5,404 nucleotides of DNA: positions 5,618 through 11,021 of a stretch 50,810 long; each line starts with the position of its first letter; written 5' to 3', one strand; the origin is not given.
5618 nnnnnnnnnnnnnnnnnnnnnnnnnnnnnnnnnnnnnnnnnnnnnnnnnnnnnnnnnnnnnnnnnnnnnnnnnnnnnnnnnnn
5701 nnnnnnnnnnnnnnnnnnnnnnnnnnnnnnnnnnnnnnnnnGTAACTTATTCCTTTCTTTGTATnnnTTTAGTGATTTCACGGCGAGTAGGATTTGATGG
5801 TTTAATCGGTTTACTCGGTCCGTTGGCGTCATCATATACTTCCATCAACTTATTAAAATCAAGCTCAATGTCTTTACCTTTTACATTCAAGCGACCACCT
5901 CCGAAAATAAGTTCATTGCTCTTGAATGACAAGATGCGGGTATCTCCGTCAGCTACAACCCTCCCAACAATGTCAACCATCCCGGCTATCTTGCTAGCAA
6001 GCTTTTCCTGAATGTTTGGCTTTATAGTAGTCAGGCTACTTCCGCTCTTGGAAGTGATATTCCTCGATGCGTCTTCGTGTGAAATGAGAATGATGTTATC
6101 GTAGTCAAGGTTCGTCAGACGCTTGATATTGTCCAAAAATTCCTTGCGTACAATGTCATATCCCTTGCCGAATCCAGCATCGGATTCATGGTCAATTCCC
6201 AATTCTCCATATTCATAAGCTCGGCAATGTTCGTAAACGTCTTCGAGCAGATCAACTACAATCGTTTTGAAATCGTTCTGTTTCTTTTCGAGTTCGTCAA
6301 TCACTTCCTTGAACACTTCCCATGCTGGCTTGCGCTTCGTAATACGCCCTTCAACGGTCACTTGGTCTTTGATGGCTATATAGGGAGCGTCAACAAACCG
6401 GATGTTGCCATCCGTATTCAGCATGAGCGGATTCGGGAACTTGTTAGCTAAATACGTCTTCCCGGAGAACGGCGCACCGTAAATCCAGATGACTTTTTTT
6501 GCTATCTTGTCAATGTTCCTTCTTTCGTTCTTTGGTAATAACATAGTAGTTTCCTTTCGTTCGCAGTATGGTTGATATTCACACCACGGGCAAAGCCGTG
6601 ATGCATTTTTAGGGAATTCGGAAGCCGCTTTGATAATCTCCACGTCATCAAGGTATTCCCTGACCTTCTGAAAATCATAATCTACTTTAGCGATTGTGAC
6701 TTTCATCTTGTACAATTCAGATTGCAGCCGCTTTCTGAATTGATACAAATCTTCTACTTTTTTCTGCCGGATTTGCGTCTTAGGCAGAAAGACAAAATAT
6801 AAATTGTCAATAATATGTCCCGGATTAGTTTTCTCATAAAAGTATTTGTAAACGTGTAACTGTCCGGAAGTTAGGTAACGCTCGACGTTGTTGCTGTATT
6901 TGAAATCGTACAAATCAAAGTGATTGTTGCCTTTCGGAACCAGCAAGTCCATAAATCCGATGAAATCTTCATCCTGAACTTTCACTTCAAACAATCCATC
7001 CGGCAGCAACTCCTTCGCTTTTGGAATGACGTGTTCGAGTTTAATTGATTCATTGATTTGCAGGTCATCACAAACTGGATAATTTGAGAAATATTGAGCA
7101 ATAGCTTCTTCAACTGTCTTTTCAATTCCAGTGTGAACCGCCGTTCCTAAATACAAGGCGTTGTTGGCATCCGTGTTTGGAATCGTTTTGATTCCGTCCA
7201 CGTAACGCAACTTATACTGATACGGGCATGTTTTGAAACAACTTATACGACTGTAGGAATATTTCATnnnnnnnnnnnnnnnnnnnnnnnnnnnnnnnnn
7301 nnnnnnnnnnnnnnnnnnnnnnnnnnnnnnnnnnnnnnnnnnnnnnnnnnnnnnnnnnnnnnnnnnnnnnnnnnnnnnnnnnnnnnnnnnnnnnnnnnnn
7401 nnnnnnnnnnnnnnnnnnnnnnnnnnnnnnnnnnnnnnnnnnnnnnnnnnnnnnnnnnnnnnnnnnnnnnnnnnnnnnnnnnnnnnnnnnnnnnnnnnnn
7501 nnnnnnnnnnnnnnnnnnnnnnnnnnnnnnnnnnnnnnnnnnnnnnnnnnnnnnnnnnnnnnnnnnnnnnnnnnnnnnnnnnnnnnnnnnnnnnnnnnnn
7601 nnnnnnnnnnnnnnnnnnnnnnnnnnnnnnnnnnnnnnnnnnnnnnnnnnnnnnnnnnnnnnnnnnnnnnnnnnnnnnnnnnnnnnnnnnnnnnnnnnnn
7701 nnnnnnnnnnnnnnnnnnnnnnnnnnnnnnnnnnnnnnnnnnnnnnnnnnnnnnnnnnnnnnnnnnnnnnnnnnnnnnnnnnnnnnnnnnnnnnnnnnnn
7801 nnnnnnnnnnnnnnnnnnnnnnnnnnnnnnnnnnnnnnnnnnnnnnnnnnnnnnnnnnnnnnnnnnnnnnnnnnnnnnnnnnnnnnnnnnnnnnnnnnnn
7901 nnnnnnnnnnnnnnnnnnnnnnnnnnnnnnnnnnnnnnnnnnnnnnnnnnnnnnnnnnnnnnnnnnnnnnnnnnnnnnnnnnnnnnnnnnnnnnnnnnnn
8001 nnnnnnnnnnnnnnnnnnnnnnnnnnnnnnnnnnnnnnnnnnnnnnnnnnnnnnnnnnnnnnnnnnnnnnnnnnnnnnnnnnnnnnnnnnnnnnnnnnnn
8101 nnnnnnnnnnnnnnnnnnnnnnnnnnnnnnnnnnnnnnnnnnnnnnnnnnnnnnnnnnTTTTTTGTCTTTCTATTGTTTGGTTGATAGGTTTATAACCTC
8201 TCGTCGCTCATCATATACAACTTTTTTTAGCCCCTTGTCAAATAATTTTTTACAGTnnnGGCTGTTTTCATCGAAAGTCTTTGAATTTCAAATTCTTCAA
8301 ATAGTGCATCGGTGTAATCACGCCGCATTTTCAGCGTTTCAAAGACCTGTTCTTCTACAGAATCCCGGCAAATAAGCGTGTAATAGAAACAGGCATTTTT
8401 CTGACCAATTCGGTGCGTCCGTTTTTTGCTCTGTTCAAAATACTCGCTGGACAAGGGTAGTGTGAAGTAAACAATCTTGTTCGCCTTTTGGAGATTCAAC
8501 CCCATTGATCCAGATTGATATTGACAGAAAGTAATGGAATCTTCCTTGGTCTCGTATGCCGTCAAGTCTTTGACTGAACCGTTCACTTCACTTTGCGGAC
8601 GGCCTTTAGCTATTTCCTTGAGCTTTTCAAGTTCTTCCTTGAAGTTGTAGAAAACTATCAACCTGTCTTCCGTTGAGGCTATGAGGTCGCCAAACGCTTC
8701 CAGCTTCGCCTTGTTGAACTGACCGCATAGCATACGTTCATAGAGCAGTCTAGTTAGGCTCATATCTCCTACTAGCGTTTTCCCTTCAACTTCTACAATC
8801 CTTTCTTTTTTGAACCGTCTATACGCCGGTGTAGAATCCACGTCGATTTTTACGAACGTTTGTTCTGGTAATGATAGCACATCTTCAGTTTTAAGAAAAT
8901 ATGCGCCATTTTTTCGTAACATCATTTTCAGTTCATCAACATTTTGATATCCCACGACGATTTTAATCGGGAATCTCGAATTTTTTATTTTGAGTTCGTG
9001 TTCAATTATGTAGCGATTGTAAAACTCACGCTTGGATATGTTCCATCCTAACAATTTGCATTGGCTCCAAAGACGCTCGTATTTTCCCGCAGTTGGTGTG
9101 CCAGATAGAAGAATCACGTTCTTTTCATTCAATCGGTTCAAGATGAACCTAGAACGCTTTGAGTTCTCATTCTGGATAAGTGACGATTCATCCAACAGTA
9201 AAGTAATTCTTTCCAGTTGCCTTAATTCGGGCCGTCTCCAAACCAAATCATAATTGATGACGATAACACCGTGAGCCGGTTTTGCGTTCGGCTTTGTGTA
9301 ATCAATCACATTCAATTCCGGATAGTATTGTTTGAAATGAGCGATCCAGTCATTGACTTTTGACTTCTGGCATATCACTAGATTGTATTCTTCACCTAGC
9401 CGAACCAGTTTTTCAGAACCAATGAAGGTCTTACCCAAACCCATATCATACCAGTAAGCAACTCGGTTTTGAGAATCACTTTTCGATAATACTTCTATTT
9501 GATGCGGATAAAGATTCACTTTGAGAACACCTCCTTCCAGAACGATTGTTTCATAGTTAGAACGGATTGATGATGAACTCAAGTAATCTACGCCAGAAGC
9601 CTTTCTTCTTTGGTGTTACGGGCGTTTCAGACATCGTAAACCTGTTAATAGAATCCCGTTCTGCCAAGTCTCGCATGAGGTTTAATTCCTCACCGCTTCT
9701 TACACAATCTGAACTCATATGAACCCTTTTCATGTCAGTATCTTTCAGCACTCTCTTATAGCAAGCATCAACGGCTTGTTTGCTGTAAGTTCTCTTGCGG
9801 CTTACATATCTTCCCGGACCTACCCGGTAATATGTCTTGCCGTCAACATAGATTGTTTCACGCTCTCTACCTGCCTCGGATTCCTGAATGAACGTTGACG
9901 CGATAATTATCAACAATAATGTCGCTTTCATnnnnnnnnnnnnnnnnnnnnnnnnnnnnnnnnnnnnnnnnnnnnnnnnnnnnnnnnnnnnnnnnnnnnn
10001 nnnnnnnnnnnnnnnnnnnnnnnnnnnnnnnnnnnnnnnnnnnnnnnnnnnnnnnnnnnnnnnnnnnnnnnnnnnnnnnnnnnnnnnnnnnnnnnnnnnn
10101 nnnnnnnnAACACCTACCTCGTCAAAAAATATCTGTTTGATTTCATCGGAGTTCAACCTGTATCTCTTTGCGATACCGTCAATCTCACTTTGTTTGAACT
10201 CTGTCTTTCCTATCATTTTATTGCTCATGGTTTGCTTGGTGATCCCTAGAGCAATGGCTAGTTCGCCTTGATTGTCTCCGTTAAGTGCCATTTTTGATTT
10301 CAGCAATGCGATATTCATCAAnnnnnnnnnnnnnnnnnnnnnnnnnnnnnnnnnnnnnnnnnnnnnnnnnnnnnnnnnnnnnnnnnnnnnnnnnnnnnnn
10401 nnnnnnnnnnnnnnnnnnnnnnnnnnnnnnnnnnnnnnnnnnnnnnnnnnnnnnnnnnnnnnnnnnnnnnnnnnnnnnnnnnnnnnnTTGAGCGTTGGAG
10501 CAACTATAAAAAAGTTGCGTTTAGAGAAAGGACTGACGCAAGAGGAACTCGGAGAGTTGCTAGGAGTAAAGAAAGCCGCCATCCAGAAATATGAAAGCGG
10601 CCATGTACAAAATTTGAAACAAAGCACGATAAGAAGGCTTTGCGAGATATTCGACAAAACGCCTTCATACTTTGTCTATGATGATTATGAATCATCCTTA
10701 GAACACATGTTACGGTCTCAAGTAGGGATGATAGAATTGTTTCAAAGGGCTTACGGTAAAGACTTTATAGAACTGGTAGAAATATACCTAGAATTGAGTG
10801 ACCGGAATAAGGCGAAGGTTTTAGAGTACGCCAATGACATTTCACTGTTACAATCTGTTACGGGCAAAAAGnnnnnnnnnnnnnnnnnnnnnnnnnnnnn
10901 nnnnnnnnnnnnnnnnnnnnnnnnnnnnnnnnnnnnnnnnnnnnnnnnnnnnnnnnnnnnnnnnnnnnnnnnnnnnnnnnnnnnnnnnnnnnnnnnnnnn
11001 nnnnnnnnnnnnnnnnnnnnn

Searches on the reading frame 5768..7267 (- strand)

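Call 23: search_protein_families(library=phrogs, max_evalue=0.00001, proteins=[window:5768-7267:-])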
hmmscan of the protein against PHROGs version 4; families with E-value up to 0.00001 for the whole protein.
window:5768-7267:- (500 aa): 4 families
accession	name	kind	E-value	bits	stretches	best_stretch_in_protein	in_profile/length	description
phrog_8097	-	DNA, RNA and nucleotide metabolism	1.7e-230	767.8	1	1-490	1-492/598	exonuclease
phrog_124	-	DNA, RNA and nucleotide metabolism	4.7e-36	126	1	241-491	26-270/382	Sak4-like ssDNA annealing protein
phrog_69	-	DNA, RNA and nucleotide metabolism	1.9e-15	57.8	1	2-243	89-331/501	exonuclease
phrog_1218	-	DNA, RNA and nucleotide metabolism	1.4e-07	32.1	1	3-51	10-56/364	exonuclease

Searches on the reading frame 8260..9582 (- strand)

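Call 23: search_protein_families(library=phrogs, max_evalue=0.00001, proteins=[window:8260-9582:-])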
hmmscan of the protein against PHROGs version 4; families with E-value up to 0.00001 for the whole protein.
window:8260-9582:- (441 aa): 3 families
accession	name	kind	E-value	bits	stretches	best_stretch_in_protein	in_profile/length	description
phrog_62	-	DNA, RNA and nucleotide metabolism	3.4e-95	320.9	1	20-430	693-1135/1881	DNA helicase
phrog_29996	-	unknown function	9.9e-13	47.9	1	46-175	750-887/1189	-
phrog_11354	-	unknown function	4.6e-08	33.8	1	336-428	12-105/116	-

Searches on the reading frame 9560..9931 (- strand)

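Call 67: search_protein_families(library=pfam, max_evalue=0.01, proteins=[window:9560-9931:-])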
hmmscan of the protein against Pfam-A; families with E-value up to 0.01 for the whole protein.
window:9560-9931:- (124 aa): 1 family
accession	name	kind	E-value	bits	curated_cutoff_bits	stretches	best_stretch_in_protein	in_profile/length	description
PF03217.20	SlpA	-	0.0049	17.4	23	0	27-43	44-60/63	Surface layer protein A domain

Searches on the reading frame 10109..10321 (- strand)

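Call 67: search_protein_families(library=pfam, max_evalue=0.01, proteins=[window:10109-10321:-])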
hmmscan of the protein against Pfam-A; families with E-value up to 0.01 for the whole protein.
window:10109-10321:- (71 aa): 1 family
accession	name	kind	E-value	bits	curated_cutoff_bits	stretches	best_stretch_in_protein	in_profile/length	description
PF05339.17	DUF739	-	5.4e-07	30.1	27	1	17-68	18-69/69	Protein of unknown function (DUF739)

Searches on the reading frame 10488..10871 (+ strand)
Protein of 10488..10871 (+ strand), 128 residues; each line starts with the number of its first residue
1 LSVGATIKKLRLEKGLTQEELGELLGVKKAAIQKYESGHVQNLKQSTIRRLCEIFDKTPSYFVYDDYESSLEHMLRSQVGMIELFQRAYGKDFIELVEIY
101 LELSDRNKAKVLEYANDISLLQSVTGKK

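Call 67: search_protein_families(library=pfam, max_evalue=0.01, proteins=[window:10488-10871:+])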
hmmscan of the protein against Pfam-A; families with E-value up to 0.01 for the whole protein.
window:10488-10871:+ (128 aa): 8 families
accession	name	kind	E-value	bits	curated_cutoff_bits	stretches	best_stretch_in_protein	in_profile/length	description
PF01381.28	HTH_3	-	1.8e-15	57.1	23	1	7-62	1-55/55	Helix-turn-helix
PF13560.12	HTH_31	-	4.8e-11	43.2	27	1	4-55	3-54/64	Helix-turn-helix domain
PF12844.13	HTH_19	-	7.5e-08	32.6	30.2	1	4-62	1-58/64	Helix-turn-helix domain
PF13443.12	HTH_26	-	3.1e-05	24.6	22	1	7-59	2-54/63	Cro/C1-type HTH DNA-binding domain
PF15731.11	MqsA_antitoxin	-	5.5e-05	23.7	30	1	4-60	71-125/131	Antitoxin component of bacterial toxin-antitoxin system, MqsA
PF13744.12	HTH_37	-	0.0011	19.2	27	1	5-54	21-67/80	Helix-turn-helix domain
PF13413.12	HTH_25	-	0.0016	18.7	24.6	1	8-47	3-42/62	Helix-turn-helix domain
PF04545.22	Sigma70_r4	-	0.0074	16.2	24.1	0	10-38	15-43/50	Sigma-70, region 4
